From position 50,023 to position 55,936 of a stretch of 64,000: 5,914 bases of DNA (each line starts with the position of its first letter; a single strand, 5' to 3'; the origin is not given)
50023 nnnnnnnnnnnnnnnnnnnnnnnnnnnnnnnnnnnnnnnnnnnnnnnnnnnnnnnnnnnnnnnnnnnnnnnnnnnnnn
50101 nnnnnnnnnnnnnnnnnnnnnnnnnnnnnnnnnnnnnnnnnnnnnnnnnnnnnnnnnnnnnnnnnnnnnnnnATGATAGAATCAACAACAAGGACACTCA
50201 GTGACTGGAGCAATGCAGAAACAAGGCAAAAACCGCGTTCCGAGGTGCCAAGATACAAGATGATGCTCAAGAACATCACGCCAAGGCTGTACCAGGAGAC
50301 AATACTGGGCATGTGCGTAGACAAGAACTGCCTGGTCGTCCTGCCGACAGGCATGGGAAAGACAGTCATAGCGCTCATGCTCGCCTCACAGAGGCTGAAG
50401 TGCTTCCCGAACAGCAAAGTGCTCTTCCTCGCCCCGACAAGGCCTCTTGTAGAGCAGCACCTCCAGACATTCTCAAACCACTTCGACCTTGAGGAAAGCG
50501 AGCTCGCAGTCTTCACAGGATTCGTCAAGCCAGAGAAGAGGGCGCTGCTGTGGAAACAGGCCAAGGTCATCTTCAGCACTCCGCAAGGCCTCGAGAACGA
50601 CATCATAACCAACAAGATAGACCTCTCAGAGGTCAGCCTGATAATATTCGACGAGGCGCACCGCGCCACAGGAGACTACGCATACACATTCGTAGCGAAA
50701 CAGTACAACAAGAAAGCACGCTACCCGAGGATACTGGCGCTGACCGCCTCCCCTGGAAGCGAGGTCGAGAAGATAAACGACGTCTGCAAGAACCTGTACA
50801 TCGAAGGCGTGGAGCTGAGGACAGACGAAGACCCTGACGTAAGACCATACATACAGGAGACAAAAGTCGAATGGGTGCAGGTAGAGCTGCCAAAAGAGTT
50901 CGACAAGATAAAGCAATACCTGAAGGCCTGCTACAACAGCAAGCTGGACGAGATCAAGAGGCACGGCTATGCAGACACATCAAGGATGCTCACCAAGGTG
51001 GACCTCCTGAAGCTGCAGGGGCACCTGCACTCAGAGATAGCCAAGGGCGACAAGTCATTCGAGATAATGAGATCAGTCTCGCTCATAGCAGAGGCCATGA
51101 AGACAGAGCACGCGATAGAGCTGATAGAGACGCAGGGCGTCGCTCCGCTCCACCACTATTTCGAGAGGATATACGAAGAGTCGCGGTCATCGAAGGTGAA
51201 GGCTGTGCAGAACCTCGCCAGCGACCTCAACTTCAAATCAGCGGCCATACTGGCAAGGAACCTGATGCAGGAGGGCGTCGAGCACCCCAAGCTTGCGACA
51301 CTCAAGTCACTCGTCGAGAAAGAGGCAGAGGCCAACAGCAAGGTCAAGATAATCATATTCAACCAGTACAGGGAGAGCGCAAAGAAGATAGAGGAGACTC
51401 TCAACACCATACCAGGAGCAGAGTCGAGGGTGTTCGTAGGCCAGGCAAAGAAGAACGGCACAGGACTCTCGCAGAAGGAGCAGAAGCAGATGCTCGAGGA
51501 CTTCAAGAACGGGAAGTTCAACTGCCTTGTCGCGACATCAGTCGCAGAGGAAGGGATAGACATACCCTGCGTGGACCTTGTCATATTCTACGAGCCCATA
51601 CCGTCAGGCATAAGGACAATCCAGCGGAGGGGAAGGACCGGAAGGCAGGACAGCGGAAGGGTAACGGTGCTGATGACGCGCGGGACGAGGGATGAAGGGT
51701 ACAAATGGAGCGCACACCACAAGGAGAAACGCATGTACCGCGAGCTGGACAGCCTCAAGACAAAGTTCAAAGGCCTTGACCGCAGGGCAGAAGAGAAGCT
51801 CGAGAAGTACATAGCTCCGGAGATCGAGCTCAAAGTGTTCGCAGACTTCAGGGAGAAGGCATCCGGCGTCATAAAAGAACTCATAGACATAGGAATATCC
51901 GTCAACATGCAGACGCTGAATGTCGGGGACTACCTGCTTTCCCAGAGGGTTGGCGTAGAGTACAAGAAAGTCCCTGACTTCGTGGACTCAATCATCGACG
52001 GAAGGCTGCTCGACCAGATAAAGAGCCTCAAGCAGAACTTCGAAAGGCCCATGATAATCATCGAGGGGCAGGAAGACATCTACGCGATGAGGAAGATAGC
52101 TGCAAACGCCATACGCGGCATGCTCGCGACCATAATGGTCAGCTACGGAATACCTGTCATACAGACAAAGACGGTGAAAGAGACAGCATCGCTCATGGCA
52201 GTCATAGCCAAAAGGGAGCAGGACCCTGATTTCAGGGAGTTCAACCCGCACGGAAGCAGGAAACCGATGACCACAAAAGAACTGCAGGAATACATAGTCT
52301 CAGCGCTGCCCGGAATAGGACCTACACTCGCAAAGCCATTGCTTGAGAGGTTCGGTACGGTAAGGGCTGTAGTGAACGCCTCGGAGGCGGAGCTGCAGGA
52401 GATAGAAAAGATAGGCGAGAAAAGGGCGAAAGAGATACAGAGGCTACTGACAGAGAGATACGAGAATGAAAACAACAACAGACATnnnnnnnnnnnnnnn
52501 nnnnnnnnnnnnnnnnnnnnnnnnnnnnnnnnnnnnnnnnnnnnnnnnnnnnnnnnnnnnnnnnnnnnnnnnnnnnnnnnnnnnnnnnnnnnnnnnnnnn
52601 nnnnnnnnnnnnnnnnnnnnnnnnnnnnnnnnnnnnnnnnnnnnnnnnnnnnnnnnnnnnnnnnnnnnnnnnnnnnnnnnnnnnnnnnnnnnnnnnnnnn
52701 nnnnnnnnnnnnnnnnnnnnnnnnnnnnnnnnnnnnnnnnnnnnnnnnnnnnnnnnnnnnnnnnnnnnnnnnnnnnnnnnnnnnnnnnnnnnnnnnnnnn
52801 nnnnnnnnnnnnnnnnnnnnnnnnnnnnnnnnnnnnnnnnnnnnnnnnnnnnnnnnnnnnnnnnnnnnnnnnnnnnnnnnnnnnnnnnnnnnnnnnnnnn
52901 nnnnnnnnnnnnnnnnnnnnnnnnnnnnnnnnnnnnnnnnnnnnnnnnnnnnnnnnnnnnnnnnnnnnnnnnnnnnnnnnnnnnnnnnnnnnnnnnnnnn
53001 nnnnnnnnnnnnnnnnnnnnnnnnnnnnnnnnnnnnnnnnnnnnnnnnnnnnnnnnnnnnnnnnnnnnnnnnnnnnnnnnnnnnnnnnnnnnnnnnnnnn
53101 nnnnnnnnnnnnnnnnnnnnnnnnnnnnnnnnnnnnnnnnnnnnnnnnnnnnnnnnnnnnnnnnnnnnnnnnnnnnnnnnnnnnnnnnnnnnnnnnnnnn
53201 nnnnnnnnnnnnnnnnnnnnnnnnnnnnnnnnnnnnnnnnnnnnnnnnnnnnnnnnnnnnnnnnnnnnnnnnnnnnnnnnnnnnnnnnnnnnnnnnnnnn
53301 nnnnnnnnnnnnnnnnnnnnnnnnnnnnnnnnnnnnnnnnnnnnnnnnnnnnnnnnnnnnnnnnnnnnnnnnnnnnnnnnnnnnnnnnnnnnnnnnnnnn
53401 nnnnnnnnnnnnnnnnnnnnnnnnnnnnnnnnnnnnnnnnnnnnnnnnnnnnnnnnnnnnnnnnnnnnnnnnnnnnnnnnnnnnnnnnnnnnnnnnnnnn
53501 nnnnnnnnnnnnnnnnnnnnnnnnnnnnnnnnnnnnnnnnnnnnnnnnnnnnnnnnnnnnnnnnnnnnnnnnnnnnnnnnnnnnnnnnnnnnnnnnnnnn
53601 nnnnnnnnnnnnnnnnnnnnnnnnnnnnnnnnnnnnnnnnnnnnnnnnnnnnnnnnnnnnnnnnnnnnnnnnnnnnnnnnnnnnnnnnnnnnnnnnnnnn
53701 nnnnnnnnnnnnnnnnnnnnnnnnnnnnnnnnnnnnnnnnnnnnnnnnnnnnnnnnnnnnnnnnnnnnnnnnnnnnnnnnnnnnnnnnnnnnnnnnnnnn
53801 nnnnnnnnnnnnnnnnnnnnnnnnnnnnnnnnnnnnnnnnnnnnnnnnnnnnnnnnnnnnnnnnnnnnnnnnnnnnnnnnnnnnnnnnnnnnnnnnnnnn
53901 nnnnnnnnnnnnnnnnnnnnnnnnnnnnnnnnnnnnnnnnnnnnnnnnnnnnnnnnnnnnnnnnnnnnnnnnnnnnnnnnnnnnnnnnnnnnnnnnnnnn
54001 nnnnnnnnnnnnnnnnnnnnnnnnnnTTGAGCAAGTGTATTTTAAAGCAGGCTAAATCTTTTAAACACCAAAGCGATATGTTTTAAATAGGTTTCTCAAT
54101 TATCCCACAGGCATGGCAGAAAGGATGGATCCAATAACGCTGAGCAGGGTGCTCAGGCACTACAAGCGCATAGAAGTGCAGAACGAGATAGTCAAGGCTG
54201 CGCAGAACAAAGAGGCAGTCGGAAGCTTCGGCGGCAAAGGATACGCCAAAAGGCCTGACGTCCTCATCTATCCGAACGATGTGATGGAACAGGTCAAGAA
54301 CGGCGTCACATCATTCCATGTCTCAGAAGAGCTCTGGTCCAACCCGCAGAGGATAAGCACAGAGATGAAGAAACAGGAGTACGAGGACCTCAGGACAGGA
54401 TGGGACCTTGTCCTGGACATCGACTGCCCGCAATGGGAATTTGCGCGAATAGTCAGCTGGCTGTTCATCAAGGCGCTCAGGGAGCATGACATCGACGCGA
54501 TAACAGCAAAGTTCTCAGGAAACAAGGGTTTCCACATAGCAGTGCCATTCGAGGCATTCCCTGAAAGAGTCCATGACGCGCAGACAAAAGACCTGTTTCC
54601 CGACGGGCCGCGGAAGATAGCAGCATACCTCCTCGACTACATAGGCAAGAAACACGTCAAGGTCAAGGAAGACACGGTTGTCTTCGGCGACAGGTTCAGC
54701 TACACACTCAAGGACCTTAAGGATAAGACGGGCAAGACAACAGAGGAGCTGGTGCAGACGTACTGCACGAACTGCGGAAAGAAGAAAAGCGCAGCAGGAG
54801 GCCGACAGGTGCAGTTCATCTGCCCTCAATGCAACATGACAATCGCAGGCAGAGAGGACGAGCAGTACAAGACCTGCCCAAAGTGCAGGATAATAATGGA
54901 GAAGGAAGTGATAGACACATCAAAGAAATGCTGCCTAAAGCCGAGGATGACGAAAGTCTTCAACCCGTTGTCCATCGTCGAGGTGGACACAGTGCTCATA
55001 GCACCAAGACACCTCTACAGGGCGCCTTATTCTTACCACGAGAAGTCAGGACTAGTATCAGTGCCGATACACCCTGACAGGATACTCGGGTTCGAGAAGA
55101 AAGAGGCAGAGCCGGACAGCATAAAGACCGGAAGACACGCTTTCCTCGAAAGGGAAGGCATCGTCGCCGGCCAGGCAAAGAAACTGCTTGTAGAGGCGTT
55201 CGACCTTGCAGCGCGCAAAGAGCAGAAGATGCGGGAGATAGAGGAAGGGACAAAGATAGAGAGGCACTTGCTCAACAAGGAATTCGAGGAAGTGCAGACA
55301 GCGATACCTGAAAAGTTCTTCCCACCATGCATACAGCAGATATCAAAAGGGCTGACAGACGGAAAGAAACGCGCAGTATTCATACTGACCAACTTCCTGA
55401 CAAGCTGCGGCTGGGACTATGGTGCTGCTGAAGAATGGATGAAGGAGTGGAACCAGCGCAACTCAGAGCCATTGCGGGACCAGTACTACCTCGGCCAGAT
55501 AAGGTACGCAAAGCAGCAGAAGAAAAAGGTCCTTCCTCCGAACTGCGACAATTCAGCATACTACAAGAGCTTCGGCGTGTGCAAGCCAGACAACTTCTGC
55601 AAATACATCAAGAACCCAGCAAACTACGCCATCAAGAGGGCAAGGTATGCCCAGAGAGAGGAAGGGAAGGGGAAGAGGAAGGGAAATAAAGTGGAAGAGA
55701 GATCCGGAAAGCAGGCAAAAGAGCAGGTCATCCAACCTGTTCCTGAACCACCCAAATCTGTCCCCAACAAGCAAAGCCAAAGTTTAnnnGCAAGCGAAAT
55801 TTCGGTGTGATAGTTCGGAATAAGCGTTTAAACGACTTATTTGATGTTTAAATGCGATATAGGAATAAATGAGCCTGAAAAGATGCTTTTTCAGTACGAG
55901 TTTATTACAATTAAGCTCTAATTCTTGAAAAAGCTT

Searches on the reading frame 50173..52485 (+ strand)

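Call 20: search_protein_families(library=pfam, proteins=[window:50173-52485:+], max_evalue=0.0001)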
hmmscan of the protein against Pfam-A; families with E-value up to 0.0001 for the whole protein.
window:50173-52485:+ (771 aa): 8 families
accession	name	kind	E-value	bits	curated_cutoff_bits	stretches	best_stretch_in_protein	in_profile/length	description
PF02732.21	ERCC4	-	1e-27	97.2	24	1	558-676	2-138/140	ERCC4 domain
PF00270.35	DEAD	-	2e-26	93.2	26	1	42-200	5-166/167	DEAD/DEAH box helicase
PF04851.21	ResIII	-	2.5e-24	86.5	22.5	1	36-194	3-162/164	Type III restriction enzyme, res subunit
PF00271.37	Helicase_C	-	3.1e-23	82.6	23.5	1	373-491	2-108/110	Helicase conserved C-terminal domain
PF21210.2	RNA_helicase_helical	-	6.5e-20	71.7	27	1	255-357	5-106/108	Putative ATP-dependent RNA helicase, helical bundle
PF14520.12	HHH_5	-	4.2e-10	40.4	27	1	711-755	6-51/57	Helix-hairpin-helix domain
PF12826.13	HHH_2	-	2.9e-09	37.4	27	1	712-761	8-57/64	Helix-hairpin-helix motif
PF18766.7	SWI2_SNF2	-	1.4e-05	25.3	26.7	1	57-195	25-156/221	SWI2/SNF2 ATPase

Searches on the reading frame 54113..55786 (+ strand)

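Call 20: search_protein_families(library=pfam, proteins=[window:54113-55786:+], max_evalue=0.0001)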
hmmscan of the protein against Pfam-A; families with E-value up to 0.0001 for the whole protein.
window:54113-55786:+ (558 aa): 2 families
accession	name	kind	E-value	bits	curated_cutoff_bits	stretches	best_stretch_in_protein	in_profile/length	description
PF04104.19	DNA_primase_lrg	-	2e-08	34.4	22.4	1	351-500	37-218/266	Eukaryotic and archaeal DNA primase, large subunit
PF01896.25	DNA_primase_S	-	2.9e-07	31.4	26.8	1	108-319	21-161/163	DNA primase small subunit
